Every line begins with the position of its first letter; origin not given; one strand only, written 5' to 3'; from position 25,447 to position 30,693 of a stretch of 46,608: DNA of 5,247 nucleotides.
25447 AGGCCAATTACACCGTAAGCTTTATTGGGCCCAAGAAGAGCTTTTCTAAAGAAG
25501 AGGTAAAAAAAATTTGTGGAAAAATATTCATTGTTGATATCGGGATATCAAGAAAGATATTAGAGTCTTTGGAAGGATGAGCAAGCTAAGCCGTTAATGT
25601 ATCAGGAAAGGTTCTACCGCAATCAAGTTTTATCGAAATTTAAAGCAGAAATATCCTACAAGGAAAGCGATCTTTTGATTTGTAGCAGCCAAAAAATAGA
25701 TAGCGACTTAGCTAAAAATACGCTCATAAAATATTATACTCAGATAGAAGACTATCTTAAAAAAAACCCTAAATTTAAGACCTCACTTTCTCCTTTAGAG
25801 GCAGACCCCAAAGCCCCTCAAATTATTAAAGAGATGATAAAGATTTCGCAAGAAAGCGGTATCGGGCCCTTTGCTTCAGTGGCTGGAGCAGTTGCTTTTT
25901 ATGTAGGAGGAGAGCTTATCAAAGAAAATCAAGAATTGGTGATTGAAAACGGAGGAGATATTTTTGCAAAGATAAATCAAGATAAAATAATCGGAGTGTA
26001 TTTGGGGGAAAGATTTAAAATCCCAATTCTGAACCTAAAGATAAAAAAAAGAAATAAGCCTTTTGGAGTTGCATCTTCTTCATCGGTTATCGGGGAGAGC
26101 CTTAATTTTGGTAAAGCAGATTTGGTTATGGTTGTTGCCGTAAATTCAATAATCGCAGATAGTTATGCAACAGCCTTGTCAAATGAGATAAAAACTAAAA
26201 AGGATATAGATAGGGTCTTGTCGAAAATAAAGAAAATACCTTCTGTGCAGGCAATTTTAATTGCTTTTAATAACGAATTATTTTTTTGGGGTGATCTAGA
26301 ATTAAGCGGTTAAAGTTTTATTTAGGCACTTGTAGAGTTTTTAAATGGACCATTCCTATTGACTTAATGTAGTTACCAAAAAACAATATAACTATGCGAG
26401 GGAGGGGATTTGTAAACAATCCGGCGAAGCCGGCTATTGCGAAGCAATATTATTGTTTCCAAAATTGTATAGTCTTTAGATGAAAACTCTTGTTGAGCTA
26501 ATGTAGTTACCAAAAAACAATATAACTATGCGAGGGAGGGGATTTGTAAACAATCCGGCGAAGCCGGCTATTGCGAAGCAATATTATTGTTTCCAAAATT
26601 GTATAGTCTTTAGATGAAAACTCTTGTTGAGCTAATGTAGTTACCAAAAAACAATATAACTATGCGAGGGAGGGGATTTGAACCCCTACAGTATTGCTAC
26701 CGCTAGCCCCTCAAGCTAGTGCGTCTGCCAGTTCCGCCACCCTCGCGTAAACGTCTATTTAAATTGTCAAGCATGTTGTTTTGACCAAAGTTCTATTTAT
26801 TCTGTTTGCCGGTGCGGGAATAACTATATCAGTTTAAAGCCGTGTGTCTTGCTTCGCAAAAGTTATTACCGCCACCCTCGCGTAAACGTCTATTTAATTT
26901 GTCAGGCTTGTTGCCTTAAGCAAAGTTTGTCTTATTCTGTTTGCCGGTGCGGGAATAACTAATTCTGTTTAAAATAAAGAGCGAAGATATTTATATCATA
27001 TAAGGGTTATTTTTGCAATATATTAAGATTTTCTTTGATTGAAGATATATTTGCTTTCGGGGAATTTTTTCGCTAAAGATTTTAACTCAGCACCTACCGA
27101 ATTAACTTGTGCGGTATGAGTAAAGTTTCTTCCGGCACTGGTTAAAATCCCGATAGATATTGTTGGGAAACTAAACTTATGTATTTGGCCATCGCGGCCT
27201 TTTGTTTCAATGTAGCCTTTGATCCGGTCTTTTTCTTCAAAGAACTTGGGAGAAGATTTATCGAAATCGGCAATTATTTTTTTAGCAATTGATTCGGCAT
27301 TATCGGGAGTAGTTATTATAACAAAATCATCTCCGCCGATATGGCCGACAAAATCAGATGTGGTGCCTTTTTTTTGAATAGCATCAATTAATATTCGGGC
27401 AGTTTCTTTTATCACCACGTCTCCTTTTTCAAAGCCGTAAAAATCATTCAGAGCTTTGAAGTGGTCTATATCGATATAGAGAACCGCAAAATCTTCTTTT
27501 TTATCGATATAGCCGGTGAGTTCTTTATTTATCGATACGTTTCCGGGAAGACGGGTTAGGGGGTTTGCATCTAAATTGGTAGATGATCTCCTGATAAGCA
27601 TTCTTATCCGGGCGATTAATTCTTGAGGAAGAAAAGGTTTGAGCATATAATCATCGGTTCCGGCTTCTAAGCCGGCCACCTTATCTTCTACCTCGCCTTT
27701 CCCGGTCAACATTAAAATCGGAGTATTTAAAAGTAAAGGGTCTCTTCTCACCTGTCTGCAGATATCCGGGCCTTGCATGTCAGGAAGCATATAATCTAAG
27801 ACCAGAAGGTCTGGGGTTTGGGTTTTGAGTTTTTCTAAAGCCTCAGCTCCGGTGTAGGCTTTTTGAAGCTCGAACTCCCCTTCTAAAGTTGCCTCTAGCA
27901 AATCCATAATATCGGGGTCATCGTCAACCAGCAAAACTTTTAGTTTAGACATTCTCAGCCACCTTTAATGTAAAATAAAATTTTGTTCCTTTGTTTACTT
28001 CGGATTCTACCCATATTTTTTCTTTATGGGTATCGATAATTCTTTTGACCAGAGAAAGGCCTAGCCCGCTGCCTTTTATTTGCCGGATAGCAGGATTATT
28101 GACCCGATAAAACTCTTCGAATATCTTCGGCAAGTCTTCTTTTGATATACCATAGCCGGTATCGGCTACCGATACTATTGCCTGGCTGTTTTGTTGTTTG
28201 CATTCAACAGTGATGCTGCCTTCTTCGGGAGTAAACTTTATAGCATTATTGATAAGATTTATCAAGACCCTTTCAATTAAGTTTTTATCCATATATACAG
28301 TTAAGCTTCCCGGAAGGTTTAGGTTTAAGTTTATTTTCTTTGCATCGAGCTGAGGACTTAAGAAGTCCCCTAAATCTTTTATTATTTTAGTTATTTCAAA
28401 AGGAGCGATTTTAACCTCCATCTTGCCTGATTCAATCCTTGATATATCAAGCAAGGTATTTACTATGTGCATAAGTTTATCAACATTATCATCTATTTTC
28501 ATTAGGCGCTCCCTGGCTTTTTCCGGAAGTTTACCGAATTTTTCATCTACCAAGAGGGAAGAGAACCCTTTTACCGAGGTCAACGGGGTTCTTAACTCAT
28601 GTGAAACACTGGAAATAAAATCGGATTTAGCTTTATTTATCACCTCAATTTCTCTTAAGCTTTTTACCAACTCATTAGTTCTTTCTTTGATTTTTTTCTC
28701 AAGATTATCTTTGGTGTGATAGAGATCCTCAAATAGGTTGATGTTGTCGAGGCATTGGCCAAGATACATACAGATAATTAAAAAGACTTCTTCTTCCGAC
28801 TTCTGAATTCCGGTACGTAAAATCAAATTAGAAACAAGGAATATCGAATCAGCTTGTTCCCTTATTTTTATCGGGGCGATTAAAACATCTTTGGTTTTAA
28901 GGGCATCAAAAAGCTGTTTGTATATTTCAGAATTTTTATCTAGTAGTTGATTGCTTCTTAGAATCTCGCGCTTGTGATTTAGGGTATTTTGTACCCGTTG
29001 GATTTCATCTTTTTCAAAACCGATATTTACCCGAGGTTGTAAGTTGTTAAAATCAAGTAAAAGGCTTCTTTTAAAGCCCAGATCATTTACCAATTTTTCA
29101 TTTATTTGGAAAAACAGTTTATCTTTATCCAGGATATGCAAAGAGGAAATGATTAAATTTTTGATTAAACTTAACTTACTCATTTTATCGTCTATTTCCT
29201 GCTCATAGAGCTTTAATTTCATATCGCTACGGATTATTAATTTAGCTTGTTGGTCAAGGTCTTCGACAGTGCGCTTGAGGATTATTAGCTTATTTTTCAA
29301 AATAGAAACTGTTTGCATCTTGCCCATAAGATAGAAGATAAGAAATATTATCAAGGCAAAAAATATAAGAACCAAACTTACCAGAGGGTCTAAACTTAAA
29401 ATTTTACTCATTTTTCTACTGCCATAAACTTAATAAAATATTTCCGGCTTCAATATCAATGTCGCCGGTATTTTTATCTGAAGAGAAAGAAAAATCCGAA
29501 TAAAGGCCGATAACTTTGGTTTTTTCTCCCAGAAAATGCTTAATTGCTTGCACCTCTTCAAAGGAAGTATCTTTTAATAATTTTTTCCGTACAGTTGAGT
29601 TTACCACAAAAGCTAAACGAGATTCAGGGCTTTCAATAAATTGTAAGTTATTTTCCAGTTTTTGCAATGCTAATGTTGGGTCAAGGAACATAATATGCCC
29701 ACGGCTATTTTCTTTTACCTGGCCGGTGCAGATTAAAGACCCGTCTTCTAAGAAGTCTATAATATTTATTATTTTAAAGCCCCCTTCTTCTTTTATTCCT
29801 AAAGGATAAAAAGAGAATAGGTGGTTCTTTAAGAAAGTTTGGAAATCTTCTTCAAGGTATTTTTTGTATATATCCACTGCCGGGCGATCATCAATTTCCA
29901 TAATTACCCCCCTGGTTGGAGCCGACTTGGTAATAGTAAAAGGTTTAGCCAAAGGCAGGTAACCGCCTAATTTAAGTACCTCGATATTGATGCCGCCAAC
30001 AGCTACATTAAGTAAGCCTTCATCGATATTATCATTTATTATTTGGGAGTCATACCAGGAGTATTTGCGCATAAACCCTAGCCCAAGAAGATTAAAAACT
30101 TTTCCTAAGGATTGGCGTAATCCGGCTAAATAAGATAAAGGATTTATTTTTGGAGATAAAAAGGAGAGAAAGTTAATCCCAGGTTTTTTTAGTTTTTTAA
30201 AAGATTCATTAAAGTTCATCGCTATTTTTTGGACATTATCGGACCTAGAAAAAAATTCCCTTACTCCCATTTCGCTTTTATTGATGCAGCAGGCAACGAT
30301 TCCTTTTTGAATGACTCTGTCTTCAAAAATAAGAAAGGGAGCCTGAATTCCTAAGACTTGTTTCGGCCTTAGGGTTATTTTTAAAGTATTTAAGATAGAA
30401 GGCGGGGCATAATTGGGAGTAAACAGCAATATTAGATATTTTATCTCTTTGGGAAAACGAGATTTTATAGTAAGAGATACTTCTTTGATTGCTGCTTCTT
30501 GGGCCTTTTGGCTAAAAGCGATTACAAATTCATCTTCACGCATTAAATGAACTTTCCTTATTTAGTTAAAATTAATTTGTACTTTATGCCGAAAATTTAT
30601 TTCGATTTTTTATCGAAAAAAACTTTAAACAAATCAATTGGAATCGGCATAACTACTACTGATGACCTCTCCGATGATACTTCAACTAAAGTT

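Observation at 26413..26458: Conserved hairpin module (GCTTCGC mini-hairpin exactly 11 nt from each tRNA-fragment junction) with compensatory stem changes at three independent junctions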

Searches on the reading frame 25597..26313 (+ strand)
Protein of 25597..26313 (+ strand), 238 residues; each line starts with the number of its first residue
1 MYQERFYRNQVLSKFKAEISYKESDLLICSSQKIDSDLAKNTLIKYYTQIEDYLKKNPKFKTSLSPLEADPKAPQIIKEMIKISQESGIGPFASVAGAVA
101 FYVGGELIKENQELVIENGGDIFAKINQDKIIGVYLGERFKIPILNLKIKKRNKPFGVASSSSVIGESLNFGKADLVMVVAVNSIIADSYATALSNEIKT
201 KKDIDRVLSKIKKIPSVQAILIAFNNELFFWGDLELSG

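Call 10: search_protein_families(library=pfam, proteins=[window:25597-26313:+])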
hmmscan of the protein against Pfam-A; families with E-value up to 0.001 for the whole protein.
window:25597-26313:+ (238 aa): 0 families

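Call 14: find_encoding_contigs(protein=window:25597-26313:+, flank=10000, max_places=10)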
Protein window:25597-26313:+ (238 aa): no gene with exactly this product is on record in the collection.

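Call 21: find_homologous_proteins(query=window:25597-26313:+, max_evalue=1e-10)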
Query window:25597-26313:+ (238 aa): 980 proteins with E <= 1e-10 among 1911 candidates; the best 120 are listed.
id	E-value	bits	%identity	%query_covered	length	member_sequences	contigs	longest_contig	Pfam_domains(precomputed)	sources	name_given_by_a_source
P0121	4.5e-146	502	100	100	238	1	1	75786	PF27030.1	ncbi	-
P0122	3.2e-93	330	63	100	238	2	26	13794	PF27030.1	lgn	-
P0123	1.4e-92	327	65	100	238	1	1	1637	PF27030.1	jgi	-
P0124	1.5e-92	327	65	100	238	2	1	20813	PF27030.1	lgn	-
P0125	4.6e-92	326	64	100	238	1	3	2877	PF27030.1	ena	-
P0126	1.6e-91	324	64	100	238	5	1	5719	PF27030.1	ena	-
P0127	1.9e-91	324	63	100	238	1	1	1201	PF27030.1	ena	-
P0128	2.3e-91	323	65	100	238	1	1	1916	PF27030.1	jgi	-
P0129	2.7e-91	323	64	100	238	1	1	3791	PF27030.1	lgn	-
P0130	3.3e-91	323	64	100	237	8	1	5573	PF27030.1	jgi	-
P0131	3.8e-91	323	63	100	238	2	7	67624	PF27030.1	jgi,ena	-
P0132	6.6e-91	322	63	100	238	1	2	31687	PF27030.1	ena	-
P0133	2.1e-90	320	63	99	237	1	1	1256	PF27030.1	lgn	-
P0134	7.3e-90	319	63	100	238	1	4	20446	PF27030.1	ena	-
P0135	8.3e-90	318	62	98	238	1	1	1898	PF27030.1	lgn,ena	-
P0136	3.2e-89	316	63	100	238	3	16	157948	PF27030.1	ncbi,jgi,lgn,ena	-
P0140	1.3e-88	314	62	100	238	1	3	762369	PF27030.1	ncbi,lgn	-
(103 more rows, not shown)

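Call 22: find_encoding_contigs(protein=P0140, flank=3000, max_places=2)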
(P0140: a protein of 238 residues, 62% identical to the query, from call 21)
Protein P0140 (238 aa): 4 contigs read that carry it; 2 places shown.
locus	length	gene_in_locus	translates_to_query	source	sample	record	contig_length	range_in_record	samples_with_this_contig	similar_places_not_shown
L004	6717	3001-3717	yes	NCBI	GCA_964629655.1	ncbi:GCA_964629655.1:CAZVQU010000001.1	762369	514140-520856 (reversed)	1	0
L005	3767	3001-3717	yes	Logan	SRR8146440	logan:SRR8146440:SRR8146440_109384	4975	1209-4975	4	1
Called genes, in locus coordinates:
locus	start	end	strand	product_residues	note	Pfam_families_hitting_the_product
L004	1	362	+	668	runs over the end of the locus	PF03483:B3_4, PF03484:B5, PF17759:tRNA_synthFbeta, PF03147:FDX-ACB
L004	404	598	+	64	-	-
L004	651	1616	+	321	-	PF09754:PAC2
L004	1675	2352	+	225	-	PF03853:YjeF_N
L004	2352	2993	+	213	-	PF13483:Lactamase_B_3, PF12706:Lactamase_B_2 (weak)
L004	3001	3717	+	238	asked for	PF27030:AbpE_bact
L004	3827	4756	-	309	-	PF00072:Response_reg, PF00990:GGDEF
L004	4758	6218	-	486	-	PF00512:HisKA, PF02518:HATPase_c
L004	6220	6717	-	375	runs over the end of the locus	PF08495:FIST, PF10442:FIST_C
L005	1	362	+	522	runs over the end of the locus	?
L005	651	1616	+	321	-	PF09754:PAC2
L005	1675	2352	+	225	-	PF03853:YjeF_N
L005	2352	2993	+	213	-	PF13483:Lactamase_B_3, PF12706:Lactamase_B_2 (weak)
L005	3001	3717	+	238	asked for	PF27030:AbpE_bact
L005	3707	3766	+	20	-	?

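Call 23: find_encoding_contigs(protein=P0136, flank=3000, max_places=3)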
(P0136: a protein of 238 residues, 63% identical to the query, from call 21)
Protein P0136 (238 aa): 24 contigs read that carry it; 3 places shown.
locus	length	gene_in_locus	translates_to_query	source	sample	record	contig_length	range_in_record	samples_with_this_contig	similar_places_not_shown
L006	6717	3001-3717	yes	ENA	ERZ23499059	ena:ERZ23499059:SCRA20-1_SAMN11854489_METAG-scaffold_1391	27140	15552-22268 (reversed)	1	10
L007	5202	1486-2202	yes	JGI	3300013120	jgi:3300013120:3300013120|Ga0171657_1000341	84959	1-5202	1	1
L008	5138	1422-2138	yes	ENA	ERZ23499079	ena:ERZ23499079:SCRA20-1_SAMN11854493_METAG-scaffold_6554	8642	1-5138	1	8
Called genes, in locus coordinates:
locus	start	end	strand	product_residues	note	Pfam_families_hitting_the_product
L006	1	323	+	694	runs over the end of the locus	PF03483:B3_4, PF03484:B5, PF17759:tRNA_synthFbeta, PF03147:FDX-ACB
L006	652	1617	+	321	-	PF09754:PAC2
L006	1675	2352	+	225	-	PF03853:YjeF_N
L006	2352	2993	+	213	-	PF13483:Lactamase_B_3, PF12706:Lactamase_B_2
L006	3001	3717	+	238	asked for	PF27030:AbpE_bact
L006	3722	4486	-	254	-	PF23023:Anti-Pycsar_Apyc1, PF00753:Lactamase_B (weak), PF12706:Lactamase_B_2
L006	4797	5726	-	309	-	PF00072:Response_reg, PF00990:GGDEF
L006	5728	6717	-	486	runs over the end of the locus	PF00512:HisKA, PF02518:HATPase_c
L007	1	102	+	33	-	?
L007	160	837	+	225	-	PF03853:YjeF_N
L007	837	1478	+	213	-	PF13483:Lactamase_B_3, PF12706:Lactamase_B_2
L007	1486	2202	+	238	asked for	PF27030:AbpE_bact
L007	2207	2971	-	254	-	PF23023:Anti-Pycsar_Apyc1, PF00753:Lactamase_B (weak), PF12706:Lactamase_B_2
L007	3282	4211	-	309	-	PF00072:Response_reg, PF00990:GGDEF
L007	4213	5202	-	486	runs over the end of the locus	PF00512:HisKA, PF02518:HATPase_c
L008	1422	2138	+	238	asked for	PF27030:AbpE_bact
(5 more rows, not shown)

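Call 24: find_encoding_contigs(protein=P0131, flank=3000, max_places=3)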
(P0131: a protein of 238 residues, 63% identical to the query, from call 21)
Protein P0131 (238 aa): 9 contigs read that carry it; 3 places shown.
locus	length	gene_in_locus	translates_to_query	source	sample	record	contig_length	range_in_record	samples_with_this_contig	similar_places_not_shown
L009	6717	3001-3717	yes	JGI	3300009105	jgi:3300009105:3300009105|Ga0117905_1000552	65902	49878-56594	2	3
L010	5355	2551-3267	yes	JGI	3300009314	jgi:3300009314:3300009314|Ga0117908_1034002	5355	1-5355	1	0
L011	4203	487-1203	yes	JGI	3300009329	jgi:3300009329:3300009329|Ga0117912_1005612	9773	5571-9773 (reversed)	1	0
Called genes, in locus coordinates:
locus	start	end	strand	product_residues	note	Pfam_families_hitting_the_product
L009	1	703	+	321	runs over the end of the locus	PF09754:PAC2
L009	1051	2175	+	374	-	PF13784:Fic_N, PF02661:Fic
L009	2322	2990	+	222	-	PF03853:YjeF_N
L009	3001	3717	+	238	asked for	PF27030:AbpE_bact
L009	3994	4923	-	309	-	PF00072:Response_reg, PF00990:GGDEF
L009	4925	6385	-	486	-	PF00512:HisKA, PF02518:HATPase_c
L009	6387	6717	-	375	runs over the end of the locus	PF08495:FIST, PF10442:FIST_C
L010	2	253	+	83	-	?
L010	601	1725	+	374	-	PF13784:Fic_N, PF02661:Fic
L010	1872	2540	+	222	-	PF03853:YjeF_N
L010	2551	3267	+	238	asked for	PF27030:AbpE_bact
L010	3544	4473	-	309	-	PF00072:Response_reg, PF00990:GGDEF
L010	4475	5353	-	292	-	?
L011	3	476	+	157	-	?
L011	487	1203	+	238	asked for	PF27030:AbpE_bact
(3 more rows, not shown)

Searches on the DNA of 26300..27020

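Call 99: search_rna_families(source=window, start=26300, end=27020, threshold=evalue, max_evalue=1)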
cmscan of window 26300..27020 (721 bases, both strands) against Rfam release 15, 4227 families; matches with E-value up to 1: 4.
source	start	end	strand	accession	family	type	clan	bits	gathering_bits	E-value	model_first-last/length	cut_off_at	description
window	26663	26746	-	RF00005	tRNA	Gene; tRNA;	CL00001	51.8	29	3.6e-10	1-71/71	no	tRNA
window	26670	26712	-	RF01753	psbNH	Cis-reg;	-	16.9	45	0.25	1-60/60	no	psbNH RNA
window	26413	26441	-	RF03050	RAGATH-25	Gene; sRNA;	-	15.4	49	0.56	1-50/50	no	RAGATH-25 RNA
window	26547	26575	-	RF03050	RAGATH-25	Gene; sRNA;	-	15.4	49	0.56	1-50/50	no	RAGATH-25 RNA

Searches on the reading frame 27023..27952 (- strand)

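Call 10: search_protein_families(library=pfam, proteins=[window:27023-27952:-])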
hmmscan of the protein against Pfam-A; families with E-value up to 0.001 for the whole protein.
window:27023-27952:- (309 aa): 2 families
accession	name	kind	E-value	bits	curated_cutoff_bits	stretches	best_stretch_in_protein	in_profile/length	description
PF00072.30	Response_reg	-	6e-28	97.7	30.2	1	6-117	1-111/111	Response regulator receiver domain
PF00990.26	GGDEF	-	5.5e-18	65.7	23.8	1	131-237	5-114/161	Diguanylate cyclase, GGDEF domain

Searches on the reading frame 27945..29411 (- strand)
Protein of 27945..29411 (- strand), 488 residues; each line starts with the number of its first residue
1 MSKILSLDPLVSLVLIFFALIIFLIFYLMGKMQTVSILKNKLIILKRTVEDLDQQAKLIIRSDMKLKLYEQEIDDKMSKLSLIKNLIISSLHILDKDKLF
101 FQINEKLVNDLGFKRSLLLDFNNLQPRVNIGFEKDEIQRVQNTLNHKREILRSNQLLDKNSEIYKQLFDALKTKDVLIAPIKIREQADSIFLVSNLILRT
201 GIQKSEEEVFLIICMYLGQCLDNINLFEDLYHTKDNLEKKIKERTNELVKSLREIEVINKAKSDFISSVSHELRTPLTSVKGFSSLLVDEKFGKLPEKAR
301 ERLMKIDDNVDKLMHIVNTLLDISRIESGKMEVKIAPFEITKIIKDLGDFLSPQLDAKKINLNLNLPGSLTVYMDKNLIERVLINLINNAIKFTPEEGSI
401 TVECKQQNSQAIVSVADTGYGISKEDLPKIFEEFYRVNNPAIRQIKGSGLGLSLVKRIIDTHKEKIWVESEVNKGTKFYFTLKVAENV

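Call 10: search_protein_families(library=pfam, proteins=[window:27945-29411:-])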
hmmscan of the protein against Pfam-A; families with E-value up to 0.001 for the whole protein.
window:27945-29411:- (488 aa): 3 families
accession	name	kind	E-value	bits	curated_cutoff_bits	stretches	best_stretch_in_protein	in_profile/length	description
PF02518.31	HATPase_c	-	2.3e-29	102.5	26.4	1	375-485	2-110/111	Histidine kinase-, DNA gyrase B-, and HSP90-like ATPase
PF00512.31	HisKA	-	3.4e-20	72.3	26.9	1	261-329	1-66/66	His Kinase A (phospho-acceptor) domain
PF13589.12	HATPase_c_3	-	0.00017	22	25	1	380-432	4-55/137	Histidine kinase-, DNA gyrase B-, and HSP90-like ATPase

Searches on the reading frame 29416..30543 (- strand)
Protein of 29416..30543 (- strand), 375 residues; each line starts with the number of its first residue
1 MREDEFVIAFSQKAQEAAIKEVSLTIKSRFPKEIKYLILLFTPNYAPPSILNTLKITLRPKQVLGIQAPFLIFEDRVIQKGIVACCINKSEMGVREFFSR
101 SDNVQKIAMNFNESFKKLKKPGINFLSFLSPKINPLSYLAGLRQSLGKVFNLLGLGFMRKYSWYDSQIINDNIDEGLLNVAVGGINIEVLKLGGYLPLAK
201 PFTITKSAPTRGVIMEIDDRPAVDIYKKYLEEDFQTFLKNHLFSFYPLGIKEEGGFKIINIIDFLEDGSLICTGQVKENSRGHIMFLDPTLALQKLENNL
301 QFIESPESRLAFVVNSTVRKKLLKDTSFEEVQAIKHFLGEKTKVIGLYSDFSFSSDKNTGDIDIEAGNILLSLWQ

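Call 10: search_protein_families(library=pfam, proteins=[window:29416-30543:-])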
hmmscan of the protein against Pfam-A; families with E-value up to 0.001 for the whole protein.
window:29416-30543:- (375 aa): 2 families
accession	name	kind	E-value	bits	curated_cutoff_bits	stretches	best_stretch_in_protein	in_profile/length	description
PF10442.14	FIST_C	-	5.9e-19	68.9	28.5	1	222-349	1-125/131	FIST C domain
PF08495.15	FIST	-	4e-08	33.8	23.2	1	37-220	2-189/189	FIST N domain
